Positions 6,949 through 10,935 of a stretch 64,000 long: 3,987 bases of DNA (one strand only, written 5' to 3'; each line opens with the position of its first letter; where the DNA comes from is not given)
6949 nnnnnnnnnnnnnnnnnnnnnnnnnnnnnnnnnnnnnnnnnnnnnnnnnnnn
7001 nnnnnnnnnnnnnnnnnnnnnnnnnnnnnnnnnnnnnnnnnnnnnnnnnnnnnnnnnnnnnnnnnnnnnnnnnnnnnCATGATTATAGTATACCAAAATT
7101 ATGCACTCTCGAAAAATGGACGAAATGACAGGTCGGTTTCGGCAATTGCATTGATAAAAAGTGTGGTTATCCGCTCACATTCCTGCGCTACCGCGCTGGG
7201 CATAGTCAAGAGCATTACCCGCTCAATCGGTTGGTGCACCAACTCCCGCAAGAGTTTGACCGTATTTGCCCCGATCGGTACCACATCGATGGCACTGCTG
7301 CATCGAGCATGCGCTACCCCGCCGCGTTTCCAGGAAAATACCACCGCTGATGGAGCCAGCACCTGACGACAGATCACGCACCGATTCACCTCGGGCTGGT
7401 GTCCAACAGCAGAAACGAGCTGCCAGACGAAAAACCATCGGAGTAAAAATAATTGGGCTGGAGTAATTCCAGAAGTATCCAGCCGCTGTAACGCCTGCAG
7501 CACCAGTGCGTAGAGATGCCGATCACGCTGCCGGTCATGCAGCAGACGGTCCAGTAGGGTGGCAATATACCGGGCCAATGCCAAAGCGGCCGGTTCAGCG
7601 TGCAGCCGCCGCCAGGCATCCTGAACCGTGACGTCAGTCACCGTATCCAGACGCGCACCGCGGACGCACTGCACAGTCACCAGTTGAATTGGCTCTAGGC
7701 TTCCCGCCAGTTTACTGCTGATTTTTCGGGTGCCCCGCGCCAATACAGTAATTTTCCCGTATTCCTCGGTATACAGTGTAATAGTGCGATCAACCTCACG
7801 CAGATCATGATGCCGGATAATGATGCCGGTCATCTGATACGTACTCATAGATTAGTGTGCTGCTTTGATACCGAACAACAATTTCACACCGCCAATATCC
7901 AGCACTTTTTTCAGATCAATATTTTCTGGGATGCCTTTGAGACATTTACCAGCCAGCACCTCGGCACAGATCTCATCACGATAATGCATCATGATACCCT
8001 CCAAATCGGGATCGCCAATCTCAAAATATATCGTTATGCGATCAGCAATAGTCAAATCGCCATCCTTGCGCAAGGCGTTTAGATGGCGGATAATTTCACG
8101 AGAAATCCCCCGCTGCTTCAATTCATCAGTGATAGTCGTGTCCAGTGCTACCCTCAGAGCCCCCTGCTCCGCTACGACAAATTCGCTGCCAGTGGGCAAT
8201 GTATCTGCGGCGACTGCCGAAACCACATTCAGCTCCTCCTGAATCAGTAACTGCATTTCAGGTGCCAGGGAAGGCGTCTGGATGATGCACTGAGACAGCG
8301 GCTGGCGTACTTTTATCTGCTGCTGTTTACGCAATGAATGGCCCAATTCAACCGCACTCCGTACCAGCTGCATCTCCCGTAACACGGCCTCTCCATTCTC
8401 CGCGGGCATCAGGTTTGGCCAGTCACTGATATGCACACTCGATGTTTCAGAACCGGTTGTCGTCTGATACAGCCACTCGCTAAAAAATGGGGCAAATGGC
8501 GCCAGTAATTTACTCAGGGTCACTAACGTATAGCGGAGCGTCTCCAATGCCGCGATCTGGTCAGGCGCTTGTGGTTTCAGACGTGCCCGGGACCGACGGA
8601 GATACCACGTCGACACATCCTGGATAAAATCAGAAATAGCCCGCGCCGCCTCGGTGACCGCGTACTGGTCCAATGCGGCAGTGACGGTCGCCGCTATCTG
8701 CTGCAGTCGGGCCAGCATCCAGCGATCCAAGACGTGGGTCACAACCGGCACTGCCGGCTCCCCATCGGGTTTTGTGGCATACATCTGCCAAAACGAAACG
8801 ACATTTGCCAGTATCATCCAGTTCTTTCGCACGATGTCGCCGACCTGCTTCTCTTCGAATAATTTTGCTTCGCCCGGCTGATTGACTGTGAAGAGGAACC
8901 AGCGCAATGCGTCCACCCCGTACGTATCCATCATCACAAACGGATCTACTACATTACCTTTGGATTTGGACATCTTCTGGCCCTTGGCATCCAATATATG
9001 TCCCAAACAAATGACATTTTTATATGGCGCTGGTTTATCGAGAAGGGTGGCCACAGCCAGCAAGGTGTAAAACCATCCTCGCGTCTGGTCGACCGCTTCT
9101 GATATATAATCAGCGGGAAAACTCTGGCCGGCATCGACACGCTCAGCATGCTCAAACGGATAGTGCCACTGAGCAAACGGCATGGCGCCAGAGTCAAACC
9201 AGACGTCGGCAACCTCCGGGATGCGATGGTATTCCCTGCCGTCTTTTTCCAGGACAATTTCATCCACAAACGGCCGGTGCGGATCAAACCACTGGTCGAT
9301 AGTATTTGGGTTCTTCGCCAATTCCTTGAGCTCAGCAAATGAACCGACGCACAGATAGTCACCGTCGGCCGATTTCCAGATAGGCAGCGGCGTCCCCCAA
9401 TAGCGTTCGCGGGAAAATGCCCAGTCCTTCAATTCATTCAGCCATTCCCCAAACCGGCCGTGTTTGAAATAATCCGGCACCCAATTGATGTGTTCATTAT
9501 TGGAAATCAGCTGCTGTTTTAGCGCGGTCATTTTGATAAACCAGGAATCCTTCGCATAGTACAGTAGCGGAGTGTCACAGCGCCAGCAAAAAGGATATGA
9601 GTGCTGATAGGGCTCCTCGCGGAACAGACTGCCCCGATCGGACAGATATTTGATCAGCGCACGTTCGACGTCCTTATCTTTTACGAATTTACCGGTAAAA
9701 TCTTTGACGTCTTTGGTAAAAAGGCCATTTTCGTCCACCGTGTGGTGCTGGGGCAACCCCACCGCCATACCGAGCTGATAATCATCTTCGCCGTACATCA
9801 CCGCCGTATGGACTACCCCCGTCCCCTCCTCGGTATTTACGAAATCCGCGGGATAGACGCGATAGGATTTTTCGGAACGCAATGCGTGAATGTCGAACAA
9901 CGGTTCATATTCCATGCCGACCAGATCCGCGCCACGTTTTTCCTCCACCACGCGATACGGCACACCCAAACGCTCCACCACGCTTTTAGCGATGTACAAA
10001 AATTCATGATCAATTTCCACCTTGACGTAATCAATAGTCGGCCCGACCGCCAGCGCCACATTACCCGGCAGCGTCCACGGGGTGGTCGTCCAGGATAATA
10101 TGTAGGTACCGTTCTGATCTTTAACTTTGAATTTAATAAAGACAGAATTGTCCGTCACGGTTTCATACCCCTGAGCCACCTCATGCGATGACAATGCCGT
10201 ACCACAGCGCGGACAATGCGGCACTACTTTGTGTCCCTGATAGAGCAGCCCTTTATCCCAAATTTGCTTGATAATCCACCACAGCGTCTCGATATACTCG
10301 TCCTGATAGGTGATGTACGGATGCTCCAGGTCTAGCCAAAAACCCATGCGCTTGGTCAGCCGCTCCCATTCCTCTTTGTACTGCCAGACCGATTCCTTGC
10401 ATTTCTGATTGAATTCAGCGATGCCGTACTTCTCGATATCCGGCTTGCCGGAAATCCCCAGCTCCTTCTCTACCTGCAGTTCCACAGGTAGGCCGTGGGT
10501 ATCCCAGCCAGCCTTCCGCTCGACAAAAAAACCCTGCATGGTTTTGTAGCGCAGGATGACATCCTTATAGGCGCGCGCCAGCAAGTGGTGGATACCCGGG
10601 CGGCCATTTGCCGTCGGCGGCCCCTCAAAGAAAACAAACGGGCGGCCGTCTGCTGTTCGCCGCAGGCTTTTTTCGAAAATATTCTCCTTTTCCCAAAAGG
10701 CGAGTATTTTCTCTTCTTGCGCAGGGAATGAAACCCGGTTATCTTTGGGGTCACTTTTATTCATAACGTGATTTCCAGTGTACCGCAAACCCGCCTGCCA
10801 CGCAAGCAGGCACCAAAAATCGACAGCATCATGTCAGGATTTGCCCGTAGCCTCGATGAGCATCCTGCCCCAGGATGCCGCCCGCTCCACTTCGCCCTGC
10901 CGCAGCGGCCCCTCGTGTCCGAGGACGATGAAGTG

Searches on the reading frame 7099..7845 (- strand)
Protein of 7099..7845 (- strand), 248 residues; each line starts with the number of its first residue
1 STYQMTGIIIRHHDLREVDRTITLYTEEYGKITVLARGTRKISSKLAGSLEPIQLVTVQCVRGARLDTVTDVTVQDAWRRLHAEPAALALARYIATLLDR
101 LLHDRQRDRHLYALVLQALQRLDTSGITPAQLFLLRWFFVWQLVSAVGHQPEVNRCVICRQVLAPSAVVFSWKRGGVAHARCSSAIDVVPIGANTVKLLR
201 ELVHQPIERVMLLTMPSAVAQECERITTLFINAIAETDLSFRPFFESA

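Call 38: search_protein_families(library=pfam, proteins=[window:7099-7845:-], max_evalue=0.00001)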
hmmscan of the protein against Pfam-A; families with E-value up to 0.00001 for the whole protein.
window:7099-7845:- (248 aa): 2 families
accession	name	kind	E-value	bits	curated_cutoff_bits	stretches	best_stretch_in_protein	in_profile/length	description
PF02565.21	RecO_C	-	1.7e-22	80.3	22.1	1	85-232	4-146/157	Recombination protein O C terminal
PF11967.14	RecO_N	-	3e-17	62.9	27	1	2-74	3-76/80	Recombination protein O N terminal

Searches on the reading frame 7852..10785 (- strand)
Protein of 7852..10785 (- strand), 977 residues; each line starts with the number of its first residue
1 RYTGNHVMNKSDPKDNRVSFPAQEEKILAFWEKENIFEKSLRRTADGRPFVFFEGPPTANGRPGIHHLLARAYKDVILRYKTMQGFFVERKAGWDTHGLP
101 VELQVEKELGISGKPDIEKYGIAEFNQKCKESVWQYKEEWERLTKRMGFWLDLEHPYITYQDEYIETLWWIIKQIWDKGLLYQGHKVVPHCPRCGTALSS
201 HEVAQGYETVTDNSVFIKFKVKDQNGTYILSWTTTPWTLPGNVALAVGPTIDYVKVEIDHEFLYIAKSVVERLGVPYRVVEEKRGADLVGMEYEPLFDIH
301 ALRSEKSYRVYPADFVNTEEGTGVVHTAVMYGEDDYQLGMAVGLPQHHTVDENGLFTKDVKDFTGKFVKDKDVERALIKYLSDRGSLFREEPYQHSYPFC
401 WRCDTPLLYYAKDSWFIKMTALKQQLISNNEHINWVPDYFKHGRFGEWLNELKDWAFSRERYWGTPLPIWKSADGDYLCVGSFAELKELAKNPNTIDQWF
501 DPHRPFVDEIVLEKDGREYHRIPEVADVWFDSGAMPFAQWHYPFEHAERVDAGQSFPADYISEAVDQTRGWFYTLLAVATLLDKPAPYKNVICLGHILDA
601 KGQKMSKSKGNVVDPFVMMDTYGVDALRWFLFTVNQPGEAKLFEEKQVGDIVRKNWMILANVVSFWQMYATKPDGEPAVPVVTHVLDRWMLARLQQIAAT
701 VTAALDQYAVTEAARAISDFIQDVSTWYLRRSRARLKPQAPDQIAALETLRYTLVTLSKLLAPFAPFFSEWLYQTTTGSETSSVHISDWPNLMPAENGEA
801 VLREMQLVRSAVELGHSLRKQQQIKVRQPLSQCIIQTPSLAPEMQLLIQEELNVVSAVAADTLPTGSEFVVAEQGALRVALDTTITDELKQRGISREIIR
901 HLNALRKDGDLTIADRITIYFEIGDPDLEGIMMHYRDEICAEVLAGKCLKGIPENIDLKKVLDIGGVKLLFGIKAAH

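Call 38: search_protein_families(library=pfam, proteins=[window:7852-10785:-], max_evalue=0.00001)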
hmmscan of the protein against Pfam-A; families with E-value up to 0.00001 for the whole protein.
window:7852-10785:- (977 aa): 4 families
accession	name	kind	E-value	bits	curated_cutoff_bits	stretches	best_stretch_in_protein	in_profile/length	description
PF00133.28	tRNA-synt_1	-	2.6e-125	418.9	22.7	1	27-634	2-405/414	tRNA synthetases class I (I, L, M and V)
PF08264.19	Anticodon_1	-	1.3e-31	110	25.1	1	687-831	1-145/148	Anticodon-binding domain of tRNA ligase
PF19302.4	DUF5915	-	3.6e-20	72.8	27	1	868-950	91-172/195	Domain of unknown function (DUF5915)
PF09334.17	tRNA-synt_1g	-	4.6e-19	68.9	20.1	1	572-649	295-372/391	tRNA synthetases class I (M)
